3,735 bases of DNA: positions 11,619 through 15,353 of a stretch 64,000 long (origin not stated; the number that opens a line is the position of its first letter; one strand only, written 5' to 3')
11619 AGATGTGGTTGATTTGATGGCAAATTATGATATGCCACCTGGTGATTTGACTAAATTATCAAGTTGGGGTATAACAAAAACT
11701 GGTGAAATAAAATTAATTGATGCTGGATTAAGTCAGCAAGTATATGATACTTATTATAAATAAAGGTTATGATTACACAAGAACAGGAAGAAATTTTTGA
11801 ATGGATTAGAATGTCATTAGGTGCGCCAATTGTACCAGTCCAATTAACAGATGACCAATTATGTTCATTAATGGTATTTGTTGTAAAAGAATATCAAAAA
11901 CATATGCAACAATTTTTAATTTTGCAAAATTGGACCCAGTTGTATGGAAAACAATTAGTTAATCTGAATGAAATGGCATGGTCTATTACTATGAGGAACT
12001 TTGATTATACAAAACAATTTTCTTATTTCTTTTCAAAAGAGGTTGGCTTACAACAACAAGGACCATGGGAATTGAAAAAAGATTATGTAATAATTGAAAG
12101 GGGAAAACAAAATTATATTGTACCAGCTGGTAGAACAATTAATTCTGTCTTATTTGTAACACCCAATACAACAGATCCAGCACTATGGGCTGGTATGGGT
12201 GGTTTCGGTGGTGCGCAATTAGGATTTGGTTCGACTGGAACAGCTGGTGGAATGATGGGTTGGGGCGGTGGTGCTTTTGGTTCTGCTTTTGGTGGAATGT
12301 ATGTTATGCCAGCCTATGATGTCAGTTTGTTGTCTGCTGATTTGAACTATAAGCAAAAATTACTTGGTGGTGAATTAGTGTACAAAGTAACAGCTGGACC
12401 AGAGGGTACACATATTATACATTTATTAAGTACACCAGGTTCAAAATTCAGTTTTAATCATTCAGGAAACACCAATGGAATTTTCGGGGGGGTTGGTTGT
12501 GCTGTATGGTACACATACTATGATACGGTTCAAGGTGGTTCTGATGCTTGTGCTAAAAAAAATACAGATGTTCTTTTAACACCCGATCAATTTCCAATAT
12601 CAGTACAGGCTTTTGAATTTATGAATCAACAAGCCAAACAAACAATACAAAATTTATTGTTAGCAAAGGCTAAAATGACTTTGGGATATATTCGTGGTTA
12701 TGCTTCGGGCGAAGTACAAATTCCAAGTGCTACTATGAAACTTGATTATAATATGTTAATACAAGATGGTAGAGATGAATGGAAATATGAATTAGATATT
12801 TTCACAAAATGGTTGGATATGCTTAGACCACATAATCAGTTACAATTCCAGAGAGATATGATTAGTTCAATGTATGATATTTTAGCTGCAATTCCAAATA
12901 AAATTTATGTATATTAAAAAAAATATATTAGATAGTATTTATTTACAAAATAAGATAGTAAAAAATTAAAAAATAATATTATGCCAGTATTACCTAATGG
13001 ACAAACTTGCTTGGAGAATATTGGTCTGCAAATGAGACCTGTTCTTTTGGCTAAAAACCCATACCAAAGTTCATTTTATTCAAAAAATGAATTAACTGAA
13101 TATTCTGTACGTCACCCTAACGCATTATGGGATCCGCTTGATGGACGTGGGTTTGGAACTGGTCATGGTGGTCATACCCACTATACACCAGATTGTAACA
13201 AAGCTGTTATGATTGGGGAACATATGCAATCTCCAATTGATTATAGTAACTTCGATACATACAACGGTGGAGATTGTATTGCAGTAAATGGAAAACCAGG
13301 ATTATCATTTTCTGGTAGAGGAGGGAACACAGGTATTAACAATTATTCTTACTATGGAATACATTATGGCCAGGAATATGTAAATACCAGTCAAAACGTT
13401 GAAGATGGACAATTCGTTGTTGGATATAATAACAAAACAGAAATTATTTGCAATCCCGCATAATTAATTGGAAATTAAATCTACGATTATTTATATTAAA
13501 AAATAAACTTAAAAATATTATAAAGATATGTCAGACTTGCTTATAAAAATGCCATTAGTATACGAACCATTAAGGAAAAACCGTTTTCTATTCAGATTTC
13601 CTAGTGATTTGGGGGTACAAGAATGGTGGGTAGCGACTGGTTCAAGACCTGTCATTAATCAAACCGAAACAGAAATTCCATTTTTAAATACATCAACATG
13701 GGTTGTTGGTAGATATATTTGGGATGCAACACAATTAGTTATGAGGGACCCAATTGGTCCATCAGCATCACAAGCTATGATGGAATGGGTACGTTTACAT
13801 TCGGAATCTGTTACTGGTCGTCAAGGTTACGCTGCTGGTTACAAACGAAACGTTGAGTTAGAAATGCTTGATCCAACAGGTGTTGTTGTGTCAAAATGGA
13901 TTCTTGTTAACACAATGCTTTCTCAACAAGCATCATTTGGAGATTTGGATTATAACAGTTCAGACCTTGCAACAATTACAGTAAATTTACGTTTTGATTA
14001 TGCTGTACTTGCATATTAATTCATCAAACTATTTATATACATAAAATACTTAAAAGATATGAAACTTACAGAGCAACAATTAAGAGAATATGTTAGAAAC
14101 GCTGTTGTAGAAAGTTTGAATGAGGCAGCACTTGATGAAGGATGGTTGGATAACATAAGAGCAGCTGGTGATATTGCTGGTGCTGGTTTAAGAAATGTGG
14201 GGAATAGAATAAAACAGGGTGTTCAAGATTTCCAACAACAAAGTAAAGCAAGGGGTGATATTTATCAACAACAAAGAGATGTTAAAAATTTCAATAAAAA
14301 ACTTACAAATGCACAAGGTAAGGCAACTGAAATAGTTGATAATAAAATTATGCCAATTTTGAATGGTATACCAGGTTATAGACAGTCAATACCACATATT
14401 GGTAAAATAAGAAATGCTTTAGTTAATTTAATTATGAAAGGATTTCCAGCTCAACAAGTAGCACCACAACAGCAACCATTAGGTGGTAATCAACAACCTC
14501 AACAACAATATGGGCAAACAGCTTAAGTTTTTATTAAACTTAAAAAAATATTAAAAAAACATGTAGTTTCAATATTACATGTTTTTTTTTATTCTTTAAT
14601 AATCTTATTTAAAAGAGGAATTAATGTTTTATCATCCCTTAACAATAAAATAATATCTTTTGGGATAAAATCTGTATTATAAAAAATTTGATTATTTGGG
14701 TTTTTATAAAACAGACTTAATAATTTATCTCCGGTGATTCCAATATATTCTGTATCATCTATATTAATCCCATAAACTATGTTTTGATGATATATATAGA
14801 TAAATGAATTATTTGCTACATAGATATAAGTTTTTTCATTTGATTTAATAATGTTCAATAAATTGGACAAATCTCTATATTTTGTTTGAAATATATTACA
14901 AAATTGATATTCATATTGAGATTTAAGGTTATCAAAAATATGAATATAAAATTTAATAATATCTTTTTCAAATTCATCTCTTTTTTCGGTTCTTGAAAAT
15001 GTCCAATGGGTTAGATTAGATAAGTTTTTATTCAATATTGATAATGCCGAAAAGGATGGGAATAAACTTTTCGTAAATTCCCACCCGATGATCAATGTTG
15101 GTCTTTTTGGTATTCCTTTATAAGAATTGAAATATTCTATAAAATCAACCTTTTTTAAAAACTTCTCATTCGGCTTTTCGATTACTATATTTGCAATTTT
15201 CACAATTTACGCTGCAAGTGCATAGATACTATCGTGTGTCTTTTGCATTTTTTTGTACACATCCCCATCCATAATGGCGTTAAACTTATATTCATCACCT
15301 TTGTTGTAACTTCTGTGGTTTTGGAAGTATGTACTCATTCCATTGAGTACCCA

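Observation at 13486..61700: Recurrent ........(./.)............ motif 20-40 nt upstream of plus-strand structural genes (candidate late promoter)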

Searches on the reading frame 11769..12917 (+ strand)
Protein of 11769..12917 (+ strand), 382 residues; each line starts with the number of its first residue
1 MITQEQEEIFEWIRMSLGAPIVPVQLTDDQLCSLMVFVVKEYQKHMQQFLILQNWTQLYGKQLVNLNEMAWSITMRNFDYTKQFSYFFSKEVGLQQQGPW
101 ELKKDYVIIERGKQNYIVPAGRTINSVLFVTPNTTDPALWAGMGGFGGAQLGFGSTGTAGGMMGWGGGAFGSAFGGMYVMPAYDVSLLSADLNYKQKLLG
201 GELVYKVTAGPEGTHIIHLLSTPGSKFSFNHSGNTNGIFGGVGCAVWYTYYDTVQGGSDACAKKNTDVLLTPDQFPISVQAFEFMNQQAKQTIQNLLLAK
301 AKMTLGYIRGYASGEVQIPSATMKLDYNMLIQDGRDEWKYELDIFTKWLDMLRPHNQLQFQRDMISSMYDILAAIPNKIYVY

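Call 10: search_dna_similar(query=window:11769-12917:+, collection=phages, mode=protein, max_rows=20)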
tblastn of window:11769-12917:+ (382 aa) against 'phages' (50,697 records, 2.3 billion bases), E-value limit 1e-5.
No match.

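Call 11: search_protein_families(library=phrogs, proteins=[window:11769-12917:+], max_evalue=0.001)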
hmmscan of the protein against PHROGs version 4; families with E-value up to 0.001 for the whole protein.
window:11769-12917:+ (382 aa): 0 families

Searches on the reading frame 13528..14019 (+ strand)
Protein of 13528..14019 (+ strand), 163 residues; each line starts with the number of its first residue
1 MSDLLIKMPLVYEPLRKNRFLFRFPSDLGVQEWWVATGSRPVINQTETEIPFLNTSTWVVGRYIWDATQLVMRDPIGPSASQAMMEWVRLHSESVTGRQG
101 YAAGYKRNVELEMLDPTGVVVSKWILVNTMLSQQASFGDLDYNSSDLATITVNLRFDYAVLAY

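Call 11: search_protein_families(library=phrogs, proteins=[window:13528-14019:+], max_evalue=0.001)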
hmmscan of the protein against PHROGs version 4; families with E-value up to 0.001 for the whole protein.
window:13528-14019:+ (163 aa): 1 family
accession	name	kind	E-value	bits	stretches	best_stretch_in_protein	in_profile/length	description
phrog_4542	-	tail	4.9e-22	79.4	1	12-161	23-180/214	tail tube protein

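Call 19: find_related_loci(query=window:13528-14019:+, collection=viral_contigs, flank=10000)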
Query window:13528-14019:+ (163 aa) in viral_contigs; peptide patterns used: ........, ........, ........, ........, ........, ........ (x = any residue, [..] = any of these).
75 stretches matched a pattern; 73 encode a relative of the query (tblastn E <= 1e-3); 73 distinct loci.
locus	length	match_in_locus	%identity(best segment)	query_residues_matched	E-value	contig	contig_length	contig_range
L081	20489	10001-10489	84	1-163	5e-92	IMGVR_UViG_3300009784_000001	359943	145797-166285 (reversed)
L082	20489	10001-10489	74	1-163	1e-81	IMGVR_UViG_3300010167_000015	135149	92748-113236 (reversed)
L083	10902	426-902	73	1-160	6e-79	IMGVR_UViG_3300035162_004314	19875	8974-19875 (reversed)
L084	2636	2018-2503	71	1-163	9e-80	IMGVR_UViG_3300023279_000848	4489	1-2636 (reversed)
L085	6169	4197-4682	71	1-163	6e-78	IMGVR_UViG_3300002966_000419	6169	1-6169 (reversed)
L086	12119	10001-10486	71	1-163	6e-78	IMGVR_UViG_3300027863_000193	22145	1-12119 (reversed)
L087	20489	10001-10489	69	1-163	5e-75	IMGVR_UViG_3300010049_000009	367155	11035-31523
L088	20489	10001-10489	69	1-163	5e-75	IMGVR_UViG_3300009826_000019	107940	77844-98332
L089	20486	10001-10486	71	1-163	2e-75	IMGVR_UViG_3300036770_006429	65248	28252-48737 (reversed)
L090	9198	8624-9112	64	1-163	5e-71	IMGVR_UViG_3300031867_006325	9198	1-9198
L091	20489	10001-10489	63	1-163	1e-69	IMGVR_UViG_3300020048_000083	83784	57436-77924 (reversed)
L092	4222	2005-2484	64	3-163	2e-69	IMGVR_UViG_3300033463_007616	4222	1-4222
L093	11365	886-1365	61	1-161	5e-66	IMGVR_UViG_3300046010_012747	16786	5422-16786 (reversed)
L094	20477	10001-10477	62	1-160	8e-66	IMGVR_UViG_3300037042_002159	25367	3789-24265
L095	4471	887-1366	61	1-161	5e-66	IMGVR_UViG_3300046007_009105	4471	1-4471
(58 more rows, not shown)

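Call 29: search_dna_similar(query=window:13528-14019:+, collection=phages, mode=protein, max_rows=15, max_evalue=0.001)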
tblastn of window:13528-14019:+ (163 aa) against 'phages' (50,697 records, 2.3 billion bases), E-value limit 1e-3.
Records with a match: 22; places in all: 22; records where one place covers at least 80% of the query: 14.
Best place of each record, by identity: <60% 22.
By first word of the organism name: Flavobacterium 4; Yersinia 4; Bacillus 3; uncultured 2; Agrobacterium 2; Microcystis 1; Rhodothermus 1; Ralstonia 1; Sinorhizobium 1; Xanthomonas 1; and 2 more.
By host as written in the record: - 6; Flavobacterium sp. LMO8 4; Agrobacterium tumefaciens C58 2; Bacillus subtilis W-23-S(r); Bacillus licheniformis ATCC 9945a 2; Microcystis elabens 1; Rhodothermus marinus 1; Ralstonia solanacearum 1; Sinohrizobium meliloti NRRL L-50 1; and 4 more.
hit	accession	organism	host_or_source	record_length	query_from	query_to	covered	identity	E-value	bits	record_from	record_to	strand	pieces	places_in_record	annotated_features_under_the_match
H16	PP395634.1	Microcystis phage Mel-JY01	Microcystis elabens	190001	12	163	93%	36.8%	2e-25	106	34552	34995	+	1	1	tail tube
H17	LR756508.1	uncultured phage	metagenomic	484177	12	163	93%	36.6%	5e-25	105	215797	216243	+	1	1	record has no annotation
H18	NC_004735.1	Rhodothermus phage RM378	Rhodothermus marinus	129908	12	163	93%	32.5%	2e-18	87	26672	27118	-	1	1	tail tube protein | hypothetical protein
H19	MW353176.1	Flavobacterium phage vB_FspM_immuto_3-5A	Flavobacterium sp. LMO8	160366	12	163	93%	32.0%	2e-20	93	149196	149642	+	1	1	tail completion protein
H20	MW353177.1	Flavobacterium phage vB_FspM_immuto_13-6C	Flavobacterium sp. LMO8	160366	12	163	93%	32.0%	2e-20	93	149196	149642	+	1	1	tail completion protein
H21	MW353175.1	Flavobacterium phage vB_FspM_immuto_2-6A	Flavobacterium sp. LMO8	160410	12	163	93%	32.0%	2e-20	93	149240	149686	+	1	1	tail completion protein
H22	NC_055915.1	Flavobacterium phage vB_FspM_immuto_2-6A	Flavobacterium sp. LMO8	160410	12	163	93%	32.0%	2e-20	93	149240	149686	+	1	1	tail tube protein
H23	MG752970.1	Ralstonia phage RsoM2USA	Ralstonia solanacearum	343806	13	159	90%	30.9%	1e-11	67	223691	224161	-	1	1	hypothetical protein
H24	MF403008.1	Agrobacterium phage Atu_ph07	Agrobacterium tumefaciens C58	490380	35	162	79%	30.6%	2e-8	58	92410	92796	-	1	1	hypothetical protein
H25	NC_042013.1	Agrobacterium phage Atu_ph07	Agrobacterium tumefaciens C58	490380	35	162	79%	30.6%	2e-8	58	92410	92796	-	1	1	tail tube protein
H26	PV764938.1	Sinorhizobium phage Phosso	Sinohrizobium meliloti NRRL L-50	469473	11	162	93%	24.5%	3e-5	49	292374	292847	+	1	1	tail tube protein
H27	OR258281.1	Xanthomonas phage XaC1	Xanthomonas vesicatoria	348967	13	161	91%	24.8%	5e-4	45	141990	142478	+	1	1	putative structural protein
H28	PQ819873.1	Streptococcus phage vB_SagM-GXN1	Streptococcus agalactiae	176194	12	159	91%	24.7%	8e-6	50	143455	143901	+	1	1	baseplate wedge protein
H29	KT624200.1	Bacillus phage SP-15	Bacillus subtilis W-23-S(r); Bacillus ...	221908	12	159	91%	23.7%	1e-4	47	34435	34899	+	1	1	tail tube protein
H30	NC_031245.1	Bacillus phage SP-15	Bacillus subtilis W-23-S(r); Bacillus ...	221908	12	159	91%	23.7%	1e-4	47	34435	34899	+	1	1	tail tube protein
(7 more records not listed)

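Call 30: get_annotated_region(hit=H22, flank=8000)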
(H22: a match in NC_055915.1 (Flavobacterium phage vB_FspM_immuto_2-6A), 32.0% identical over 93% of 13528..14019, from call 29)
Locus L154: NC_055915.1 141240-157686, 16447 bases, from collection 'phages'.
description: Flavobacterium phage vB_FspM_immuto_2-6A, complete genome.
organism: Flavobacterium phage vB_FspM_immuto_2-6A (NCBI taxid 2801477)
taxonomy: Viruses; Duplodnaviria; Heunggongvirae; Uroviricota; Caudoviricetes; Immutovirus; Immutovirus immuto
host: Flavobacterium sp. LMO8; source: Baltic Sea mesocosm; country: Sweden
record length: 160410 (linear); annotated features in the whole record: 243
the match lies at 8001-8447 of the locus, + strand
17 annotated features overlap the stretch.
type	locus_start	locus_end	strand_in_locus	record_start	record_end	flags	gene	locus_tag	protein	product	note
CDS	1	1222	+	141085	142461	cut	-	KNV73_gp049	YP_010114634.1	hypothetical protein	-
CDS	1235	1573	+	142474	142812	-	-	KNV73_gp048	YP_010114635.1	hypothetical protein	-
CDS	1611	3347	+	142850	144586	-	-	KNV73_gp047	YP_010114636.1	tail fiber protein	-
CDS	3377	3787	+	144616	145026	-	-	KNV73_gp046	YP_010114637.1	hypothetical protein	-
CDS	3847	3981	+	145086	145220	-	-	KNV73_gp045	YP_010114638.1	hypothetical protein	-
CDS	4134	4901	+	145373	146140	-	-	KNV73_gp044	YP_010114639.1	hypothetical protein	-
CDS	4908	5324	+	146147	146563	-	-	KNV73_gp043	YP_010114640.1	lysozyme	-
CDS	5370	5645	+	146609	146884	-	-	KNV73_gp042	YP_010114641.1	hypothetical protein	-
CDS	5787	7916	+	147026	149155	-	-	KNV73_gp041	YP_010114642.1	tail sheath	-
CDS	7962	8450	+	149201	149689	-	-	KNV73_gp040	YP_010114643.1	tail tube protein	-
CDS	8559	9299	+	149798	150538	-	-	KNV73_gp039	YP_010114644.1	baseplate hub subunit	-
CDS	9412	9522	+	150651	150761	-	-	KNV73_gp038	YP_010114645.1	hypothetical protein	-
CDS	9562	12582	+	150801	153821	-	-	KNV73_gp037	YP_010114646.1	tail tape measure protein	-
CDS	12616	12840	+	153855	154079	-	-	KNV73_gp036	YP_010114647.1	hypothetical protein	-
CDS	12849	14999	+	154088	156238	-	-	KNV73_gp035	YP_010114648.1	hypothetical protein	-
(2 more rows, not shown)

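Call 31: get_annotated_region(hit=H18, flank=5000)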
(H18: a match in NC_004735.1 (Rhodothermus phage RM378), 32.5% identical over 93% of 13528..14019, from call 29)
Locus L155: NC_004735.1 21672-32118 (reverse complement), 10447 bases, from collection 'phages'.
description: Rhodothermus phage RM378, complete genome.
organism: Rhodothermus phage RM378 (NCBI taxid 148943)
taxonomy: Viruses; Duplodnaviria; Heunggongvirae; Uroviricota; Caudoviricetes
host: Rhodothermus marinus; source: -; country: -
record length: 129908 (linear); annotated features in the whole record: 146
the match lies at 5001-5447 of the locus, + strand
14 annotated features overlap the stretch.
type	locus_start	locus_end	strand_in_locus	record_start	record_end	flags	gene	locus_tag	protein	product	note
CDS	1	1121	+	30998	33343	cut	-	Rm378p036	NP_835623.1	hypothetical protein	-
CDS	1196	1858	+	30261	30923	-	-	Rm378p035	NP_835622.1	deoxyribonucleoside 5' monophosphate phosphatase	-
CDS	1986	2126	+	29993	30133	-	-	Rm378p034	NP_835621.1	hypothetical protein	-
CDS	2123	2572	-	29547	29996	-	-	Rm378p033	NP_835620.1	hypothetical protein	-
CDS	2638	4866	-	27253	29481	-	-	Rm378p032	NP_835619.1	similar to tail sheath protein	-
CDS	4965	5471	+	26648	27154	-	-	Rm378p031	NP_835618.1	tail tube protein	-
CDS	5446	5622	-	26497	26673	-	-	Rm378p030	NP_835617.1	hypothetical protein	-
CDS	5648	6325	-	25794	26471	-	-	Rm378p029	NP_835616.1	hypothetical protein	-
CDS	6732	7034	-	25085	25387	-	-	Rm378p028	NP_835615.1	hypothetical protein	-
CDS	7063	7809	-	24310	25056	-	-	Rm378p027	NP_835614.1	hypothetical protein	-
CDS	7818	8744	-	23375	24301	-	-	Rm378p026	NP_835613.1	hypothetical protein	-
CDS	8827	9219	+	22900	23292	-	-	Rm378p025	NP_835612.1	hypothetical protein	-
CDS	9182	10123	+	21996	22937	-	-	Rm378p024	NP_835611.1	DNA polymerase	-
CDS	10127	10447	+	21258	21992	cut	-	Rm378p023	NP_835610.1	hypothetical protein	-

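Call 58: get_annotated_region(hit=H16, flank=12000)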
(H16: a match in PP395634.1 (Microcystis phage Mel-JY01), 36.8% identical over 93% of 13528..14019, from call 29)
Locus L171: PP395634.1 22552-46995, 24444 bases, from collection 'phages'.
description: Microcystis phage Mel-JY01, complete genome.
organism: Microcystis phage Mel-JY01 (NCBI taxid 3126653)
taxonomy: Viruses; Duplodnaviria; Heunggongvirae; Uroviricota; Caudoviricetes
host: Microcystis elabens; source: -; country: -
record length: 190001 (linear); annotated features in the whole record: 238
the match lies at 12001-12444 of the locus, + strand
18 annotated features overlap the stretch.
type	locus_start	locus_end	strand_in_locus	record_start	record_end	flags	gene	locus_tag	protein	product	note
CDS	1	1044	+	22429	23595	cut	-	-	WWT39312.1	hypothetical protein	-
CDS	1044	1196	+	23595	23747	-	-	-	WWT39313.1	hypothetical protein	-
CDS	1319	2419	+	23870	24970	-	-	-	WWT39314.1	hypothetical protein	-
CDS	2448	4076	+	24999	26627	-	-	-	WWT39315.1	capsid protein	T4-like bacteriophage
CDS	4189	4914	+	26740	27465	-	-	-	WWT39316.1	hypothetical protein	-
CDS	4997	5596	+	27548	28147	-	-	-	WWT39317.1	hypothetical protein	-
CDS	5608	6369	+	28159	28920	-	-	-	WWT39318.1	putative ATPase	phosphate starvation-inducible protein PhoH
CDS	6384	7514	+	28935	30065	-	-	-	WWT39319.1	hypothetical protein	-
CDS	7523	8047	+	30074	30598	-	-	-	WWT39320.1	hypothetical protein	-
CDS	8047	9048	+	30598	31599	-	-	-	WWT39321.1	hypothetical protein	-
CDS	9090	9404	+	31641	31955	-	-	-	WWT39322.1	hypothetical protein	-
CDS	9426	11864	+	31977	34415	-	-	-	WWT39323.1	tail sheath C-terminal domain containing protein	-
CDS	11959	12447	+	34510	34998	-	-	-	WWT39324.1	tail tube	Gp19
CDS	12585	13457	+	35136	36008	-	-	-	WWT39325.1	hypothetical protein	-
CDS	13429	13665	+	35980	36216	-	-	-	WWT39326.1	hypothetical protein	-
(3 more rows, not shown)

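Call 59: get_annotated_region(hit=H17, flank=12000)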
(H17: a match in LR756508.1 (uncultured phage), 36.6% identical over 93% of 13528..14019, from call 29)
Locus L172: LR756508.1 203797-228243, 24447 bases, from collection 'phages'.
description: uncultured phage genome assembly, chromosome: 1.
organism: uncultured phage (NCBI taxid 278008)
taxonomy: Viruses; environmental samples
host: -; source: metagenomic; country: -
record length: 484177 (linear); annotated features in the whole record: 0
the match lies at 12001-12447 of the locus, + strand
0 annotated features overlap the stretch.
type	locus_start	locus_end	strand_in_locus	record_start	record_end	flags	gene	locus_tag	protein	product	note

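Call 63: search_protein_families(library=phrogs, proteins=[L089:1335-1847:+], max_evalue=0.01)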
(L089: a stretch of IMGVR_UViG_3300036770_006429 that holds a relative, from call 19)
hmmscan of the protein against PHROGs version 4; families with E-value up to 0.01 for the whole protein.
L089:1335-1847:+ (170 aa): 0 families

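Call 66: get_annotated_region(hit=H25, flank=8000)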
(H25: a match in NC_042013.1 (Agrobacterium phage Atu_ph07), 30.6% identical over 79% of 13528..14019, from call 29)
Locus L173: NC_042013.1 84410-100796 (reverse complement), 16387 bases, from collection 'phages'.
description: Agrobacterium phage Atu_ph07, complete genome.
organism: Agrobacterium phage Atu_ph07 (NCBI taxid 2024264)
taxonomy: Viruses; Duplodnaviria; Heunggongvirae; Uroviricota; Caudoviricetes; Polybotosvirus; Polybotosvirus Atuph07
host: Agrobacterium tumefaciens C58; source: -; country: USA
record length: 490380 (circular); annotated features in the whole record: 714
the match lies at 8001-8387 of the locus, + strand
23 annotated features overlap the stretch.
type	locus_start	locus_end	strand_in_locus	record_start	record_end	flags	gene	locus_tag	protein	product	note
CDS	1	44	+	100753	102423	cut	-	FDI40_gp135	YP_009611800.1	NAD synthetase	-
CDS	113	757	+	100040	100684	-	-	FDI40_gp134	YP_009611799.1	hypothetical protein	-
CDS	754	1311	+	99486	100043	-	-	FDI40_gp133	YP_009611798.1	DprA-like DNA recombination-mediator protein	-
CDS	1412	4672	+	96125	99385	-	-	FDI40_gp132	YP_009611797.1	tail sheath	-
CDS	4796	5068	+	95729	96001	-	-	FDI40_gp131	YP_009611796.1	hypothetical protein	-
CDS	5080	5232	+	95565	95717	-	-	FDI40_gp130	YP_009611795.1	hypothetical protein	-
CDS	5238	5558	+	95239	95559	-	-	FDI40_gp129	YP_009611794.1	hypothetical protein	-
CDS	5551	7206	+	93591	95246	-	-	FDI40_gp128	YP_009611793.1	RNA-binding protein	Prophage Clp protease-like protein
CDS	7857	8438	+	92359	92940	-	-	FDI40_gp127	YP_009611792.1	tail tube protein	-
CDS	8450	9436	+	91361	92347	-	-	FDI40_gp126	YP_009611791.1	tail tube protein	-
CDS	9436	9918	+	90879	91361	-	-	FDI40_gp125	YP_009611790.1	head closure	-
CDS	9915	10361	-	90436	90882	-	-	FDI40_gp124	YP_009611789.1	hypothetical protein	-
CDS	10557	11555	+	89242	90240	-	-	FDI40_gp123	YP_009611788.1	ribonucleotide reductase of class Ia (aerobic)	-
CDS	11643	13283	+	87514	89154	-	-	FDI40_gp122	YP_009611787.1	ribonucleoside-diphosphate reductase large subunit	-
CDS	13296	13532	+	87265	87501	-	-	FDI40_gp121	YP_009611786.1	hypothetical protein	-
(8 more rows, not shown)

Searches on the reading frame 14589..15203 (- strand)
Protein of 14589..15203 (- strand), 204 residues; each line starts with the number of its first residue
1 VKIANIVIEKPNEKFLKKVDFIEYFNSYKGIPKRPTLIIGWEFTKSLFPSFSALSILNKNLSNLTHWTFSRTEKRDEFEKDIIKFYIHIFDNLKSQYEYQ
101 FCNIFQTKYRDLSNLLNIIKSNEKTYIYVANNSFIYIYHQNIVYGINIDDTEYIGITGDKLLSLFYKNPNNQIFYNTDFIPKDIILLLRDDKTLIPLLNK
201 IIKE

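Call 24: search_protein_families(library=phrogs, proteins=[window:14589-15203:-], max_evalue=0.01)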
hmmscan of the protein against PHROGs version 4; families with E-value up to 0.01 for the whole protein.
window:14589-15203:- (204 aa): 0 families
